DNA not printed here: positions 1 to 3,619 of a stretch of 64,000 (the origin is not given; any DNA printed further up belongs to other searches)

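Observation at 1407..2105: GlnE homolog carries two ACT domains and an Arg/Ser-rich low-complexity tract between its two nucleotidyltransferase halves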

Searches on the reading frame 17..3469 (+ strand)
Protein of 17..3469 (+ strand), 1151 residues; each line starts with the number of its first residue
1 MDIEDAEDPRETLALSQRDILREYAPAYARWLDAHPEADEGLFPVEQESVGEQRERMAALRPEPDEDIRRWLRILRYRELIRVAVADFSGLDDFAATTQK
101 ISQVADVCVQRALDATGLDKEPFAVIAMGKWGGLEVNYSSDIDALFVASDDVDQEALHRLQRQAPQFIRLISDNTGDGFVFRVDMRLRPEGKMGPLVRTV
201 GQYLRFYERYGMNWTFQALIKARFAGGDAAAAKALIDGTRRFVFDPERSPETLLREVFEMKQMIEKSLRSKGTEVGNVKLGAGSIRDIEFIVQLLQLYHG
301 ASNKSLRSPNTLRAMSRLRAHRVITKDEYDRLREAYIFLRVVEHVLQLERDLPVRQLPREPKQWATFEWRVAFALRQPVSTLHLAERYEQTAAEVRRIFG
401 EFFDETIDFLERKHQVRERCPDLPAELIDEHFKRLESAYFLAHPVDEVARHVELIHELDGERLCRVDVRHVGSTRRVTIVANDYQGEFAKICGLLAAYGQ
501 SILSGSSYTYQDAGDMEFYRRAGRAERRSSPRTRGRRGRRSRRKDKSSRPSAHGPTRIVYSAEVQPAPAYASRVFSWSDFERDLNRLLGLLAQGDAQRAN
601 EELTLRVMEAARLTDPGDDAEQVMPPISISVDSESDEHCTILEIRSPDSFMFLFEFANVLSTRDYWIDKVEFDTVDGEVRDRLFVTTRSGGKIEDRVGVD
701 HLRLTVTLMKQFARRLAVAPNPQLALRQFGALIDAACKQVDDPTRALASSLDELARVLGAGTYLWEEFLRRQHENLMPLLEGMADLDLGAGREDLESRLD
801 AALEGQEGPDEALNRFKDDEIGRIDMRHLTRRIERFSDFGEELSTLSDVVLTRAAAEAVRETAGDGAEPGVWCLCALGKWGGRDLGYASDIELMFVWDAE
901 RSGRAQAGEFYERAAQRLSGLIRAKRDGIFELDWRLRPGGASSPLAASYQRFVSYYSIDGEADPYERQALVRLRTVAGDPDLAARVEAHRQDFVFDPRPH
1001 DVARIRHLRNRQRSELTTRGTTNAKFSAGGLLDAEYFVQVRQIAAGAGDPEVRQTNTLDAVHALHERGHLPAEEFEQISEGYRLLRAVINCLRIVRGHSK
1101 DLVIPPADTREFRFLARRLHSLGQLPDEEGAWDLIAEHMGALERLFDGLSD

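Call 3: search_protein_families(library=pfam, proteins=[window:17-3469:+], max_evalue=1)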
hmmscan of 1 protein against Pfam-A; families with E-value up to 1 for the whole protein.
window:17-3469:+ (1151 aa): 5 families
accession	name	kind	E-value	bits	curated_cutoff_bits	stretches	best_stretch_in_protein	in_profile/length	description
PF03710.21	GlnE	-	5.3e-73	245.9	24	2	16-232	9-246/252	Glutamate-ammonia ligase adenylyltransferase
PF08335.16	GlnD_UR_UTase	-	3.2e-33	115.2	21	2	260-403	3-141/141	GlnD PII-uridylyltransferase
PF10335.14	DUF294_C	-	1e-07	32.3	22.5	2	1051-1085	58-92/145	Putative nucleotidyltransferase substrate binding domain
PF03445.19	DUF294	-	1.7e-06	28.4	21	2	828-918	9-98/138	Putative nucleotidyltransferase DUF294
PF12633.13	Adenyl_cycl_N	-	0.27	11.6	27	1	90-165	57-135/199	Adenylate cyclase NT domain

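Call 4: search_protein_families(library=ncbifam, proteins=[window:17-3469:+], max_evalue=1)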
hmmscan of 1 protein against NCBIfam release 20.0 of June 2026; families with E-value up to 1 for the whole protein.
window:17-3469:+ (1151 aa): 10 families
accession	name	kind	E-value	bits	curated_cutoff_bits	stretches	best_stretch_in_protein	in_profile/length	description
NF010707.0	PRK14109.1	equivalog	1.4e-119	400.7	625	3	122-403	216-499/1010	bifunctional [glutamine synthetase] adenylyltransferase/[glutamine synthetase]-adenylyl-L-tyrosine phosphorylase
NF008292.0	PRK11072.1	equivalog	7.7e-107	358.5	487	3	58-424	77-457/946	bifunctional [glutamate--ammonia ligase]-adenylyl-L-tyrosine phosphorylase/[glutamate--ammonia-ligase] adenylyltransferase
NF010706.0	PRK14108.1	equivalog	9.9e-102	341.3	724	3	57-379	104-449/986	bifunctional [glutamine synthetase] adenylyltransferase/[glutamine synthetase]-adenylyl-L-tyrosine phosphorylase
NF003467.0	PRK05092.1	equivalog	7.3e-21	73.6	959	3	411-514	675-781/940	[protein-PII] uridylyltransferase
TIGR01693.1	UTase_glnD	equivalog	1.2e-19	70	519.4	3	95-345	15-233/850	[protein-PII] uridylyltransferase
NF002837.0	PRK03059.1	equivalog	9.6e-13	47.1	1010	2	399-509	600-714/857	[protein-PII] uridylyltransferase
NF002895.0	PRK03381.1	equivalog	1.8e-10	39.6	631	2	617-697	686-767/782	[protein-PII] uridylyltransferase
NF003448.0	PRK05007.1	equivalog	1.7e-05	22.9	1255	1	95-172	52-126/884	bifunctional uridylyltransferase/uridylyl-removing protein GlnD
NF002487.0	PRK01759.1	equivalog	9.8e-05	20.7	890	2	422-508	633-719/862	bifunctional uridylyltransferase/uridylyl-removing protein GlnD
NF001366.0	PRK00275.1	equivalog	0.00097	17.2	1299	0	93-161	48-117/895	[protein-PII] uridylyltransferase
